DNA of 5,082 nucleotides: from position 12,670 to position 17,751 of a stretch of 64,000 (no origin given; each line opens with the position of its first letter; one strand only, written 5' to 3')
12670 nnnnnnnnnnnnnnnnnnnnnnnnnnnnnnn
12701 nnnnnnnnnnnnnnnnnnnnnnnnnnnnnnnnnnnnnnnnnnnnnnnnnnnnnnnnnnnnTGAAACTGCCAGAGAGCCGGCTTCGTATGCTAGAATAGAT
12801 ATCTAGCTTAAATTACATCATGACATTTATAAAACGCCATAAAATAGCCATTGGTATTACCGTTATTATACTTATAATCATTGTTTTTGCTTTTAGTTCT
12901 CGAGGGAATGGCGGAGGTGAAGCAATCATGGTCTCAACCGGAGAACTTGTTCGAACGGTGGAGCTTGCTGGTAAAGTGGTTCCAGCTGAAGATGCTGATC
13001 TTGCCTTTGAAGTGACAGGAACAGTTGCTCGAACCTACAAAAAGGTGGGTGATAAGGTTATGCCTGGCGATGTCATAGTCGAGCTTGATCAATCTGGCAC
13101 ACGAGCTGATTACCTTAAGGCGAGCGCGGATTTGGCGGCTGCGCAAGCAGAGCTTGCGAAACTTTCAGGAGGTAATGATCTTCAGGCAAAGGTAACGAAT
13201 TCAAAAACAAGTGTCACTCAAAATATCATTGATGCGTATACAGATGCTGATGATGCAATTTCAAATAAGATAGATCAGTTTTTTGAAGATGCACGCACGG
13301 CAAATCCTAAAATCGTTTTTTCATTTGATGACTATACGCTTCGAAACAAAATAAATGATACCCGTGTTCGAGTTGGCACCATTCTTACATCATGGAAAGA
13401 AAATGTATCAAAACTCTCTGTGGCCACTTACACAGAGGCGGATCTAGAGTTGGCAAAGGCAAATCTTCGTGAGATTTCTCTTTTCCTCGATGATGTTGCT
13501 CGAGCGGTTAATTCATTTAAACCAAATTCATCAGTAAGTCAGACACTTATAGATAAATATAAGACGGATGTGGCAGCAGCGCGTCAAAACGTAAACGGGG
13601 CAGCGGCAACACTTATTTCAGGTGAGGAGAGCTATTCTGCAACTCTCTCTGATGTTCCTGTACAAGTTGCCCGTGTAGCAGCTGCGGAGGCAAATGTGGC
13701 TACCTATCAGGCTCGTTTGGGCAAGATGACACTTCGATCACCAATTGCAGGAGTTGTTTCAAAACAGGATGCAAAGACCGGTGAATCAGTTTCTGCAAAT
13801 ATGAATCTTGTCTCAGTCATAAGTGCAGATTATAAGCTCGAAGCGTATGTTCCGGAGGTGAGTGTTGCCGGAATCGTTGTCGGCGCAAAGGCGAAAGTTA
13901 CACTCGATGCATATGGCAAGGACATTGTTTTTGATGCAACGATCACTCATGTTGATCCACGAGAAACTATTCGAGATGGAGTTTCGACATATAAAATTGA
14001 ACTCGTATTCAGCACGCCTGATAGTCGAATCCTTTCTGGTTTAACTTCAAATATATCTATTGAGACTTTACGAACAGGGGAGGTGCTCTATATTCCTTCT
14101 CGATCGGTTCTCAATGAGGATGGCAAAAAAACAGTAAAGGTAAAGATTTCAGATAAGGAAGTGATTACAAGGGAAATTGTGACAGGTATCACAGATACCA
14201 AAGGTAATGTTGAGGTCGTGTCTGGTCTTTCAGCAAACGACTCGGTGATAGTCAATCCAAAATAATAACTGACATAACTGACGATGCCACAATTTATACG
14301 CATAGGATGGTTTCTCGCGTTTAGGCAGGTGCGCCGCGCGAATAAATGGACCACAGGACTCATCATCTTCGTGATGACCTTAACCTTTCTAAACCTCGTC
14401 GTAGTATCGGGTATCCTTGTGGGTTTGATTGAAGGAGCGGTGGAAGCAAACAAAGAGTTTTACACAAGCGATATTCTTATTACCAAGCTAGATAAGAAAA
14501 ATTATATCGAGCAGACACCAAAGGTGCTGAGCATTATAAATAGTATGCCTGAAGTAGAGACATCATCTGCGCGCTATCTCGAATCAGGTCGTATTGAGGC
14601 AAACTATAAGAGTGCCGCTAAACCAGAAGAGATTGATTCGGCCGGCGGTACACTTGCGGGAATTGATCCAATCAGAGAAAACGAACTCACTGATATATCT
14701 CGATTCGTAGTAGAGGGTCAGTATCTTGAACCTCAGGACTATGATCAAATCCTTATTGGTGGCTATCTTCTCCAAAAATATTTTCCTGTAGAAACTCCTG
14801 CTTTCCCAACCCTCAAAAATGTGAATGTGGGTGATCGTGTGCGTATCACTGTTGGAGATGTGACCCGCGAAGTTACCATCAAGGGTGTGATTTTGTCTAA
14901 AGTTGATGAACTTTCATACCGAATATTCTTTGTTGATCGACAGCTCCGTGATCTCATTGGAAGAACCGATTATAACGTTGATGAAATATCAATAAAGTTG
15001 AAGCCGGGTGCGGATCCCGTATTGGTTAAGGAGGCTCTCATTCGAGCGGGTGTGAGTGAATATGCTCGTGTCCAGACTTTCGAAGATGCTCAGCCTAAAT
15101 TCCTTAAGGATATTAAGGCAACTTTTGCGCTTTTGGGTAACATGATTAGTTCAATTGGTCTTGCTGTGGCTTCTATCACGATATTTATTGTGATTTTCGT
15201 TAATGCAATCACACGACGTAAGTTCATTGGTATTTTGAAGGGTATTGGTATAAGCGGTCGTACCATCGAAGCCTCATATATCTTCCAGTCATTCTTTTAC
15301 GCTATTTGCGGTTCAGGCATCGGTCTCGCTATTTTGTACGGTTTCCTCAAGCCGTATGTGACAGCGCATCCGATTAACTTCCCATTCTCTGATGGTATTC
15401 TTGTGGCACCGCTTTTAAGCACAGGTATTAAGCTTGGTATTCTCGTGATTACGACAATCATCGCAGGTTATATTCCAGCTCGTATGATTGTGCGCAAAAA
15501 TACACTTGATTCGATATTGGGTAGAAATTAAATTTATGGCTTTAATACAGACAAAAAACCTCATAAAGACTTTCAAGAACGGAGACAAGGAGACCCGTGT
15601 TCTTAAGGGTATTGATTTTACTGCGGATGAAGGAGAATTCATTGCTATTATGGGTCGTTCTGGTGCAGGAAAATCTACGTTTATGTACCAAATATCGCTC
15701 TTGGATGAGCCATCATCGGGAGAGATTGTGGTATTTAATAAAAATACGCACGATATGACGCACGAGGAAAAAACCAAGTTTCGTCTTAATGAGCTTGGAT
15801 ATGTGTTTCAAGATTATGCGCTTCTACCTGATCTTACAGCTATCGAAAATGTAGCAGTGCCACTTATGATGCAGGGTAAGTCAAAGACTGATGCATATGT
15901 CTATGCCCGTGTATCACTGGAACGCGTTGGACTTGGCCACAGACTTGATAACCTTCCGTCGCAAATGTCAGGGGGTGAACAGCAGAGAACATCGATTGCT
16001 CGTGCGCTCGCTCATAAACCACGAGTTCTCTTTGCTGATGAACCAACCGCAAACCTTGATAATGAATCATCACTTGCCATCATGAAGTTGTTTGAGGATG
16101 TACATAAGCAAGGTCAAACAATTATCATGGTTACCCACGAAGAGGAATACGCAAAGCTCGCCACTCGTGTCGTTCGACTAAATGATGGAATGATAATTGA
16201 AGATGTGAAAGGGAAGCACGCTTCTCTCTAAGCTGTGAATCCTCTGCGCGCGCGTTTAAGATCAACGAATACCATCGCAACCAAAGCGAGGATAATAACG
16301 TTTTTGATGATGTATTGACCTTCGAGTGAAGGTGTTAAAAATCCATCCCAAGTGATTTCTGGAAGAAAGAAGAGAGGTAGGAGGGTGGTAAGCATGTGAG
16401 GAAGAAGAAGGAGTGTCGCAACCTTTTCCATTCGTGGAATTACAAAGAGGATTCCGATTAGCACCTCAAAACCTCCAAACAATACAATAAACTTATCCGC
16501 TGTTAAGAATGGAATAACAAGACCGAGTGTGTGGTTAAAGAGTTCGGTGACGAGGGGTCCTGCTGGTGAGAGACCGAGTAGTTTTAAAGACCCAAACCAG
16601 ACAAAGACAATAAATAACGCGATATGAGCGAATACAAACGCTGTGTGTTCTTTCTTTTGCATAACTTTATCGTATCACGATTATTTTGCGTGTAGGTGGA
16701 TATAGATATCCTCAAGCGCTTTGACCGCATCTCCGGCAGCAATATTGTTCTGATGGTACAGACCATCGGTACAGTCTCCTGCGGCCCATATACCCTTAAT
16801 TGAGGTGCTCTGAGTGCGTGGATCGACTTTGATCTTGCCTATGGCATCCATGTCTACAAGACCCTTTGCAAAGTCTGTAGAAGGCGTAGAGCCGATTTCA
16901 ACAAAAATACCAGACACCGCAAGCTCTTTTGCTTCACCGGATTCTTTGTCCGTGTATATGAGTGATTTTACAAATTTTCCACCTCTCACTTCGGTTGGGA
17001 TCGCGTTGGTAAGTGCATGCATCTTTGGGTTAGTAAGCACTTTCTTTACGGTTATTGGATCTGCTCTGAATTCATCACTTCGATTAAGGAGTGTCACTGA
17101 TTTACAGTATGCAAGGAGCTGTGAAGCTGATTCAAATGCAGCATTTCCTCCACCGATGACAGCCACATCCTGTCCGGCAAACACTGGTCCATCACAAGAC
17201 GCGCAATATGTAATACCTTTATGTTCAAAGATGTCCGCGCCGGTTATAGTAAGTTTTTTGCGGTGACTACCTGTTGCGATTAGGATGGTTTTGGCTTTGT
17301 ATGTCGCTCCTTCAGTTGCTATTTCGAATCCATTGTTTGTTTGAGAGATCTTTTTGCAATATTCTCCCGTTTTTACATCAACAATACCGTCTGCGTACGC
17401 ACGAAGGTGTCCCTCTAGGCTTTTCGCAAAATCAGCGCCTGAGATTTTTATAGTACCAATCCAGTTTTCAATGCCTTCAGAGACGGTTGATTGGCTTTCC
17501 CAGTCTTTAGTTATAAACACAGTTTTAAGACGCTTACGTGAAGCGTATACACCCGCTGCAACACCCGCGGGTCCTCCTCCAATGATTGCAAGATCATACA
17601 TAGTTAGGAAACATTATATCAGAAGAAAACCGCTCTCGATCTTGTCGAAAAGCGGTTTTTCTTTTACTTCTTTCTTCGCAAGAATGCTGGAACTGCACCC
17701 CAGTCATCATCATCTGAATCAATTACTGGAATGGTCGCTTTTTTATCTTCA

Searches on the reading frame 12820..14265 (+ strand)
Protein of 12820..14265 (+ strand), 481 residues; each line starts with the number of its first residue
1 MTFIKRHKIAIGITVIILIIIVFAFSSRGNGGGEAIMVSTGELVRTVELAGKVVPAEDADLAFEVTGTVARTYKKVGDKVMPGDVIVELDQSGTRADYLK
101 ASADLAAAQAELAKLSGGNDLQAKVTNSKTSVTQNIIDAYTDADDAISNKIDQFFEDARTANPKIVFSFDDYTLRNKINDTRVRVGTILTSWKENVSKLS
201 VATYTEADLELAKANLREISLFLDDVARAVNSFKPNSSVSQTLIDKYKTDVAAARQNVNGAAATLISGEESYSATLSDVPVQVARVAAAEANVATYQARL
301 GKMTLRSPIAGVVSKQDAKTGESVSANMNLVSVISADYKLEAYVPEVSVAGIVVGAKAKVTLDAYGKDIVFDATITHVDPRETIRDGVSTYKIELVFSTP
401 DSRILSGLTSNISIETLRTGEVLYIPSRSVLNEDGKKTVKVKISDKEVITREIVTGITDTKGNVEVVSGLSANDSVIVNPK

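Call 12: search_protein_families(library=pfam, proteins=[window:12820-14265:+], max_evalue=0.001)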
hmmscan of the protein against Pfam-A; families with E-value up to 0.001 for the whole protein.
window:12820-14265:+ (481 aa): 3 families
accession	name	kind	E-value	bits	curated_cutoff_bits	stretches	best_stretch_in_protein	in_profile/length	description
PF13437.12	HlyD_3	-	1.8e-11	45.2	22.2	1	304-400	1-96/106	HlyD family secretion protein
PF16576.10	HlyD_D23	-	8.6e-10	38.7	30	1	282-401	87-205/214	Barrel-sandwich domain of CusB or HlyD membrane-fusion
PF00364.28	Biotin_lipoyl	-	0.00036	20.7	22.1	0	66-89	14-36/73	Biotin-requiring enzyme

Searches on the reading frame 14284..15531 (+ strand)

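Call 12: search_protein_families(library=pfam, proteins=[window:14284-15531:+], max_evalue=0.001)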
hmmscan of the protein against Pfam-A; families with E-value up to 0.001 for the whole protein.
window:14284-15531:+ (415 aa): 2 families
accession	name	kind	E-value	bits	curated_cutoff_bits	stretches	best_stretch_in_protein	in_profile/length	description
PF02687.27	FtsX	-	7.3e-12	45.8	25.5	1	287-406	2-119/120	FtsX-like permease C-terminal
PF12704.14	MacB_PCD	-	5.4e-07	30.5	27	1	45-253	18-205/207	MacB-like periplasmic core domain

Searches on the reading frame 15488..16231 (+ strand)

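Call 27: search_protein_families(library=pfam, proteins=[window:15488-16231:+], max_evalue=0.001)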
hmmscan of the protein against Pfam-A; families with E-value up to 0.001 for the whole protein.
window:15488-16231:+ (247 aa): 2 families
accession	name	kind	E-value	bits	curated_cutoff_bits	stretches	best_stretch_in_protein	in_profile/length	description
PF00005.33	ABC_tran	-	2.1e-32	113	25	1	39-188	1-137/137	ABC transporter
PF02463.25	SMC_N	-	2.8e-08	33.9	40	1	49-231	24-211/220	RecF/RecN/SMC N terminal domain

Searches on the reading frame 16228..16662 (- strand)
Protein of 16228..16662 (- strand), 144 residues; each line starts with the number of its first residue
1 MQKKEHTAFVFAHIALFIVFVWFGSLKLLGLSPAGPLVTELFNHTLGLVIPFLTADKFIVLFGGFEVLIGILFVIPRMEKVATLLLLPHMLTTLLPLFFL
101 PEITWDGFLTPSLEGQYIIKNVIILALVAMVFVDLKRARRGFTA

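Call 27: search_protein_families(library=pfam, proteins=[window:16228-16662:-], max_evalue=0.001)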
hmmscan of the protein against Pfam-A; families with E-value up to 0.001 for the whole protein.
window:16228-16662:- (144 aa): 1 family
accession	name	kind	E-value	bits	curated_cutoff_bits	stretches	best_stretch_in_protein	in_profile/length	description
PF04224.18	DUF417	-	0.00014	21.9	27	0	2-29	8-35/175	Protein of unknown function, DUF417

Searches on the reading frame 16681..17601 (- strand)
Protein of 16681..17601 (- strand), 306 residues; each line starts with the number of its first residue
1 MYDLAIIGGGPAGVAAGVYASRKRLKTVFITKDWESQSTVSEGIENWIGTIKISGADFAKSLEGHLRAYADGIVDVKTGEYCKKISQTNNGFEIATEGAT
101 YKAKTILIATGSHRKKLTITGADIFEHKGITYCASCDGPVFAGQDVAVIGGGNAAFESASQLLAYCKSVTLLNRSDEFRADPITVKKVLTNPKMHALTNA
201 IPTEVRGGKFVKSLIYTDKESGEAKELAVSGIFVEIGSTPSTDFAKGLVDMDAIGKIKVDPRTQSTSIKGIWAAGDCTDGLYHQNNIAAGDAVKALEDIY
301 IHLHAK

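Call 27: search_protein_families(library=pfam, proteins=[window:16681-17601:-], max_evalue=0.001)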
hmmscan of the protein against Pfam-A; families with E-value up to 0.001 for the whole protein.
window:16681-17601:- (306 aa): 8 families
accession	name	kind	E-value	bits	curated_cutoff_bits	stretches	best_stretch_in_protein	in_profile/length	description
PF07992.20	Pyr_redox_2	-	3.2e-41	142.1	26.1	1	2-286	1-285/291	Pyridine nucleotide-disulphide oxidoreductase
PF13738.12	Pyr_redox_3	-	6.4e-28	98.3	30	1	74-275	96-305/305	Pyridine nucleotide-disulphide oxidoreductase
PF00070.33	Pyr_redox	-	2.2e-09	38.1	22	1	146-209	2-70/82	Pyridine nucleotide-disulphide oxidoreductase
PF00890.30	FAD_binding_2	-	8.4e-09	35.5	20.4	1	3-48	1-48/414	FAD binding domain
PF03486.20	HI0933_like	-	3.9e-08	33.5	50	0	3-32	2-31/244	HI0933-like protein Rossmann domain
PF01134.28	GIDA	-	4e-08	33.1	22.1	0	3-35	1-33/391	Glucose inhibited division protein A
PF12831.13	FAD_oxidored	-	1.6e-06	28.1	27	1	3-32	1-30/416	FAD dependent oxidoreductase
PF01266.30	DAO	-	0.00013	22.1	27.9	0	3-35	1-33/353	FAD dependent oxidoreductase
